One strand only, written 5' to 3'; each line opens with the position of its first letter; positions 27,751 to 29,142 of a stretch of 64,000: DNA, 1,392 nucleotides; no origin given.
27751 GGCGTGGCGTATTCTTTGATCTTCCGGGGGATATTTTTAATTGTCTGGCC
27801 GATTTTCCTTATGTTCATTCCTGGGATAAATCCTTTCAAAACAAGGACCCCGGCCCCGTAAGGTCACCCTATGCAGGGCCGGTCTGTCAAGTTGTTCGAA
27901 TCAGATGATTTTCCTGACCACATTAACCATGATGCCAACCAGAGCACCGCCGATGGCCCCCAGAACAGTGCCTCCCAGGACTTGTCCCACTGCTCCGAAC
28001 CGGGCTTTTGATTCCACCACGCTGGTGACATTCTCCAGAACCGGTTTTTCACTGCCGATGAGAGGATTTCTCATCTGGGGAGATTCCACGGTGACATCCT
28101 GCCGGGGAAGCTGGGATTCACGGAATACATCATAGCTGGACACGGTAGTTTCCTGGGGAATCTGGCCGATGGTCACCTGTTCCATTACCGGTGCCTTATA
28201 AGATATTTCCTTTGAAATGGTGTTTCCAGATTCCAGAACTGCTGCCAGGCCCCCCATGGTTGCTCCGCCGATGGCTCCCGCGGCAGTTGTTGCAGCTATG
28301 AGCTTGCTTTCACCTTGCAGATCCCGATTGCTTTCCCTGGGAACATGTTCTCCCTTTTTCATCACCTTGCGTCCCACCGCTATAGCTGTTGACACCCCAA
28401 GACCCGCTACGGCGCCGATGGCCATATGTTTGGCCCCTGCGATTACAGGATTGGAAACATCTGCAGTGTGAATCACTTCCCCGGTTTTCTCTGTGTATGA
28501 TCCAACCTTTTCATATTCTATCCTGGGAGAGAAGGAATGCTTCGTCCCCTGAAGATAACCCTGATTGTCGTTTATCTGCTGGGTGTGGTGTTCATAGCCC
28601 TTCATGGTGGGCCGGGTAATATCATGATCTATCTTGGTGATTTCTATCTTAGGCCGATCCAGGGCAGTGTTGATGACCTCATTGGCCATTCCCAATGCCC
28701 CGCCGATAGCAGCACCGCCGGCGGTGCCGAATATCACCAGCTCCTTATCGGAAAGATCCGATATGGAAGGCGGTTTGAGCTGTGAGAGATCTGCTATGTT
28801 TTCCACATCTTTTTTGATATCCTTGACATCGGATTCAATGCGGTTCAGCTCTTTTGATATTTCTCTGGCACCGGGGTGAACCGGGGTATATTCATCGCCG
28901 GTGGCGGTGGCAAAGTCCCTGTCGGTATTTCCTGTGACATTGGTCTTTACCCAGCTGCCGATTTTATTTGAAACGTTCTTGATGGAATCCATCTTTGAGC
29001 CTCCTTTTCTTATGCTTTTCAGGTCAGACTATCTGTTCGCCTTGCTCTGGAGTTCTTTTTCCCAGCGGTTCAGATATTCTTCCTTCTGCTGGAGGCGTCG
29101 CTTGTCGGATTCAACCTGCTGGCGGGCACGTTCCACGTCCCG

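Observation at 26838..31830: Cluster of four consecutive Gly/Ala-rich glycine-zipper proteins of unassignable family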

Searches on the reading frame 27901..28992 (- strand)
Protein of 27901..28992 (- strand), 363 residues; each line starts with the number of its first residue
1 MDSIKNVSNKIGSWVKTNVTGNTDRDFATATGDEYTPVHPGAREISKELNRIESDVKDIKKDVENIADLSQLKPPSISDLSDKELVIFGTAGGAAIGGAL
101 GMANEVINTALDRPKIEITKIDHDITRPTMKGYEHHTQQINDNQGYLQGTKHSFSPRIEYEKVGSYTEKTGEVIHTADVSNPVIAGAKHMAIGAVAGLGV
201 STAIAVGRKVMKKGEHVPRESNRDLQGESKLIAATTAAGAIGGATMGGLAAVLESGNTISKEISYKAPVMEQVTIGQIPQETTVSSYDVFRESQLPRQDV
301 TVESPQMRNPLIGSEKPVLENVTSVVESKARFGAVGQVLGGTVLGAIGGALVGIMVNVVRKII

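Call 3: search_protein_families(library=pfam, proteins=[window:27901-28992:-], max_evalue=1)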
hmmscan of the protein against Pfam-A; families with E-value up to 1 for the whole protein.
window:27901-28992:- (363 aa): 3 families
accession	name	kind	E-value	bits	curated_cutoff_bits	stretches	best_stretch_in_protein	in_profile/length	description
PF09849.14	DUF2076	-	0.089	13.3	38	1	233-279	158-204/265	Uncharacterized protein conserved in bacteria (DUF2076)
PF07889.17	DUF1664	-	0.19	12.2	34.6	0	43-69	83-109/124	Protein of unknown function (DUF1664)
PF05377.16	FlaC_arch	-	0.6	11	27.8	0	44-67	4-27/55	Flagella accessory protein C (FlaC)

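Call 4: search_protein_families(library=ncbifam, proteins=[window:27901-28992:-], max_evalue=1)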
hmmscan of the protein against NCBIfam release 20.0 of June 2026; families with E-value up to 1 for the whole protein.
window:27901-28992:- (363 aa): 1 family
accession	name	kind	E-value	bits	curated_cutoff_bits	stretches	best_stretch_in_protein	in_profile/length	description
NF003146.0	PRK04081.1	equivalog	0.6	9.5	194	1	311-356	94-140/207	hypothetical protein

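Call 39: find_homologous_proteins(query=window:27901-28992:-, max_evalue=0.001)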
Query window:27901-28992:- (363 aa): 15 proteins with E <= 0.001 among 8000 candidates.
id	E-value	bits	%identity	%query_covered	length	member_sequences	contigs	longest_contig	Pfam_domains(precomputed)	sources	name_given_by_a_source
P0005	5.7e-230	780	100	100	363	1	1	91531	-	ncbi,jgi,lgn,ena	-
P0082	8.5e-182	622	76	100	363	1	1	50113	-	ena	-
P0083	2.5e-126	440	58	100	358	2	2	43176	-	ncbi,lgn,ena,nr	ncbi:MAG: hypothetical protein K8T10_07440 [Candidatus Eremiobacteraeota bacterium]|nr:hypothetical 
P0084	1.6e-123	430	54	100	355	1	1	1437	-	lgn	-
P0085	9.3e-122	425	56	100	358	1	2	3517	-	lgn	-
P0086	4.1e-115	403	52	100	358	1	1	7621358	-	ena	-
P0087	1.5e-114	401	53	100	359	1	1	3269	-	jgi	-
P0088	2.7e-114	400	51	100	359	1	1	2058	-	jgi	jgi:hypothetical protein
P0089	6.3e-112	392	52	100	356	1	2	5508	-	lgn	-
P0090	3.4e-108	380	51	100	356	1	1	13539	-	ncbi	-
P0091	2.4e-107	377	51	100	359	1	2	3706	-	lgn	-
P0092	1.4e-100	355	47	100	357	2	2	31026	-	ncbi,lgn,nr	ncbi:MAG: hypothetical protein LWY06_04040 [Firmicutes bacterium]|nr:hypothetical protein [Bacillota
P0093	3.8e-99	350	59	74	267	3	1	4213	-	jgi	-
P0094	2.1e-37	147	35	72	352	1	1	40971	-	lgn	-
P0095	1.7e-26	111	27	69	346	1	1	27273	-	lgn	-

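Call 44: find_encoding_contigs(protein=P0086, flank=10000, max_places=1)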
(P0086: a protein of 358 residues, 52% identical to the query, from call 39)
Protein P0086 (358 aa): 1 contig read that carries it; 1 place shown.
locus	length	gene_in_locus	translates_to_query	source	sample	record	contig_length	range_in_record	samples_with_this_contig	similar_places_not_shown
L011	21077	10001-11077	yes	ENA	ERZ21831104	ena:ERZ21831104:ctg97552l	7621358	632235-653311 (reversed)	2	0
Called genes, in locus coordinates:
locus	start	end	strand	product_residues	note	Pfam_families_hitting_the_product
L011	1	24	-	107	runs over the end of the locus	PF13490:zf-HC2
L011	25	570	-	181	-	PF07638:Sigma70_ECF (weak), PF04542:Sigma70_r2, PF08281:Sigma70_r4_2, PF04545:Sigma70_r4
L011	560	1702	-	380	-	PF00482:T2SSF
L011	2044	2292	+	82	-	-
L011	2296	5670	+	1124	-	PF00989:PAS (weak), PF13426:PAS_9, PF02518:HATPase_c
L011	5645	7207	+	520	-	PF00072:Response_reg, PF11849:DUF3369, PF13487:HD_5, PF01966:HD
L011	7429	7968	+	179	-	PF10050:DUF2284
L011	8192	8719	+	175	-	-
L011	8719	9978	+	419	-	-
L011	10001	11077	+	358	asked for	-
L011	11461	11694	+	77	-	-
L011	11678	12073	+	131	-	PF01850:PIN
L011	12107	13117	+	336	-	-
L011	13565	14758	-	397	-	-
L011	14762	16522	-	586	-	PF25023:TEN_YD-shell (weak), PF05593:RHS_repeat (faint)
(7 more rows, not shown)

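Call 57: predict_structure(alignment_id=A4)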
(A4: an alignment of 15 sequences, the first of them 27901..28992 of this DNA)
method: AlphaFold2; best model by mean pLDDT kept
length: 363 residues; sequences in the alignment: 15
mean_pLDDT: 55.8   pTM: 0.34
mean pLDDT of the five models: 55.8, 53.8, 52.1, 49.4, 44.7
residues with pLDDT >= 90: 14; 70-90: 95; 50-70: 86; < 50: 168
segments of 3 or more residues with pLDDT < 50: 1-80, 201-203, 207-252, 254-257, 331-351, 353-363
pLDDT, mean of each block of 10 residues (from residue 1): 30 32 28 32 36 36 33 37 54 54 55 65 87 90 87 90 81 58 55 51 48 40 32 33 42 50 77 89 82 85 80 71 65 41 45 44 36
secondary structure, 60 per line:
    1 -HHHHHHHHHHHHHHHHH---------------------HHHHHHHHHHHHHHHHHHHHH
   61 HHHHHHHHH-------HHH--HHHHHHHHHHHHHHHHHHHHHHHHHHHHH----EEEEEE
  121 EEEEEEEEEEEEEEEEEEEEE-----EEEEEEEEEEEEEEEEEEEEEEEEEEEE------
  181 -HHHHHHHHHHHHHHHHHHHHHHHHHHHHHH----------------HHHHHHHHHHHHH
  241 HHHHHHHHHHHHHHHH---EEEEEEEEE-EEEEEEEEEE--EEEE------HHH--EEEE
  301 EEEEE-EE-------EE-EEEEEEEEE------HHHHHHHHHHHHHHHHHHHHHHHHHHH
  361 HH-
elements in order: H2-18 H40-69 H82-110 E115-141 E147-174 H182-211 H228-256 E260-268 E270-279 E282-285 E297-305 E319-327 H334-362

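Call 63: search_protein_families(library=padloc, proteins=[window:27901-28992:-], max_evalue=0.1)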
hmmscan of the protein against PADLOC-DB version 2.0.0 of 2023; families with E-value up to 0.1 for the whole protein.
window:27901-28992:- (363 aa): 0 families

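Call 64: search_protein_families(library=phrogs, proteins=[window:27901-28992:-], max_evalue=0.1)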
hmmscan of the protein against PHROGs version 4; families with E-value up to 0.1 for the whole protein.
window:27901-28992:- (363 aa): 0 families

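Call 72: search_solved_structures(query=A4, max_evalue=1)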
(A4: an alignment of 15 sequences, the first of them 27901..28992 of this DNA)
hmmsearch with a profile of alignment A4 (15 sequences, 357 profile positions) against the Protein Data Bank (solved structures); distinct sequences matched with E-value up to 1: 8.
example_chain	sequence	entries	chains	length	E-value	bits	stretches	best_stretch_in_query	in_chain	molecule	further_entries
2r3c_A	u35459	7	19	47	0.5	12.8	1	36-74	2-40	gp41 N-peptide | IQN17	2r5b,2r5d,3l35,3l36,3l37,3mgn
8f3b_A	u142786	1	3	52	0.5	12.8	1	36-77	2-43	IQN22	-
6psa_A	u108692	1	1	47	0.51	12.8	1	36-73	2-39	IQN17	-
1czq_A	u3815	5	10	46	0.51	12.8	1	36-74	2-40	FUSION PROTEIN BETWEEN THE HYDROPHOBIC POCKET OF HIV GP41 AND GCN4-PIQI | FUSION PROTEIN BETWEEN THE HYDROPHOBIC POCKET OF HIV GP41 AND GENERAL CONTROL PROTEIN 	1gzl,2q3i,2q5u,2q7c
8a3k_UNK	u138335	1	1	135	0.61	12.6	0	34-63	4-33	sc-apCC-4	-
8f3a_A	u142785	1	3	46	0.67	12.4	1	37-74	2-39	IQN17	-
8vwe_C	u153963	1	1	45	0.68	12.4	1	37-74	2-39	Transmembrane protein gp41 IQN17 peptide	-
2yny_A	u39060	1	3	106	0.97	11.9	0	30-62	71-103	GENERAL CONTROL PROTEIN GCN4, PUTATIVE INNER MEMBRANE PROTEIN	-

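Call 77: find_related_loci(query=A4, collection=metagenome_contigs, flank=9000)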
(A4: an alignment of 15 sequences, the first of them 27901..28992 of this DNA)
Query A4 (363 aa) in metagenome_contigs; peptide patterns used: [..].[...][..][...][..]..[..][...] (x = any residue, [..] = any of these).
171 stretches matched a pattern; 3 encode a relative of the query (tblastn E <= 1e-3); 3 distinct loci.
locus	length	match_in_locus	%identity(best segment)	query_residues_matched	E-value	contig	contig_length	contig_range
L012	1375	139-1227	100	1-363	0e+0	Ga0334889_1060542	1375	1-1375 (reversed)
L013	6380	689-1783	57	1-363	9e-119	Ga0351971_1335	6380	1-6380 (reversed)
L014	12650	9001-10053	51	1-358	2e-97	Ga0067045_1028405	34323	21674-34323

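Call 87: find_related_loci(query=A4, collection=viral_contigs, flank=8000)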
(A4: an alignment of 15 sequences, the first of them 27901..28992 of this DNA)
Query A4 (363 aa) in viral_contigs; peptide patterns used: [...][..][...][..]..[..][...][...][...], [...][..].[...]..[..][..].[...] (x = any residue, [..] = any of these).
101 stretches matched a pattern, but none encodes a relative of the query by tblastn (E <= 1e-3).

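Call 89: search_dna_similar(query=window:27901-28992:-, collection=phages, mode=protein, max_evalue=0.001)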
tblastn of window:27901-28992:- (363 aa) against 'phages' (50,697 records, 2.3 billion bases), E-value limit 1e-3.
No match.

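Call 90: search_dna_similar(query=window:27901-28992:-, collection=plasmids, mode=protein, max_evalue=0.001)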
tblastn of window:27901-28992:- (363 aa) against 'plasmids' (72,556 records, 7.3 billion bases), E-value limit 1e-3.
No match.

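Call 113: fold_search(model_id=the predicted structure, library=pdb)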
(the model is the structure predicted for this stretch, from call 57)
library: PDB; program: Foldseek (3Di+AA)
matches with E <= 10: 333; with E <= 0.001: 0
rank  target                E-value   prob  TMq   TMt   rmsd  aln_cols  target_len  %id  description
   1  7akz_A                4.4e-02  0.20  0.16  0.14  23.7       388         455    9  Deciphering the role of the channel constrictions in the opening mechanism of MexAB-OprM efflux pump from Pseudomonas  (released 2022-04-13)
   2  9tg4_A                5.7e-02  0.16  0.16  0.15  20.5       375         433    7  Structure of the YbjP lipoprotein bound to the AcrABZ-TolC efflux pump (released 2026-04-08)
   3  5xqi_B                8.0e-02  0.20  0.17  0.21  25.3       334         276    9  Crystal structure of full-length human Rogdi (released 2017-07-12)
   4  5xqi_A                9.4e-02  0.18  0.16  0.21  24.8       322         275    9  Crystal structure of full-length human Rogdi (released 2017-07-12)
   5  4y1k_A                1.1e-01  0.14  0.17  0.14  24.3       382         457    9  PALMITOYLATED OPRM OUTER MEMBRANE FACTOR (released 2015-08-05)
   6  1ek9_A                1.4e-01  0.16  0.18  0.16  18.4       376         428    7  2.1A X-RAY STRUCTURE OF TOLC: AN INTEGRAL OUTER MEMBRANE PROTEIN AND EFFLUX PUMP COMPONENT FROM ESCHERICHIA COLI (released 2000-06-28)
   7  5ng5_C                1.5e-01  0.13  0.16  0.14  19.9       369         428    7  multi-drug efflux; membrane transport; RND superfamily; Drug resistance (released 2017-04-19)
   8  6zre_A                1.7e-01  0.12  0.17  0.15  24.9       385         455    9  Deciphering the role of the channel constrictions in the opening mechanism of MexAB-OprM efflux pump from Pseudomonas  (released 2021-07-28)
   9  5ixm_D                1.8e-01  0.30  0.10  0.22  33.5       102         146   12  The LPS Transporter LptDE from Yersinia pestis, core complex (released 2016-05-18)
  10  2xmn_A                1.9e-01  0.11  0.16  0.14  23.9       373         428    6  High resolution snapshots of defined TolC open states present an iris- like movement of periplasmic entrance helices (released 2011-01-26)
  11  5ixm_B                2.0e-01  0.30  0.10  0.22  34.7        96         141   16  The LPS Transporter LptDE from Yersinia pestis, core complex (released 2016-05-18)
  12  8b0f_B                2.5e-01  0.06  0.11  0.06  29.8       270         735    8  CryoEM structure of C5b8-CD59 (released 2023-02-22)
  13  6h04_B                3.1e-01  0.02  0.07  0.05  33.7       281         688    8  Closed conformation of the Membrane Attack Complex (released 2018-12-19)
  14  5iv8_B                3.5e-01  0.23  0.09  0.21  36.6       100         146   11  The LPS Transporter LptDE from Klebsiella pneumoniae, core complex (released 2016-05-18)
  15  6zre_B                3.5e-01  0.07  0.15  0.13  25.0       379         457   10  Deciphering the role of the channel constrictions in the opening mechanism of MexAB-OprM efflux pump from Pseudomonas  (released 2021-07-28)
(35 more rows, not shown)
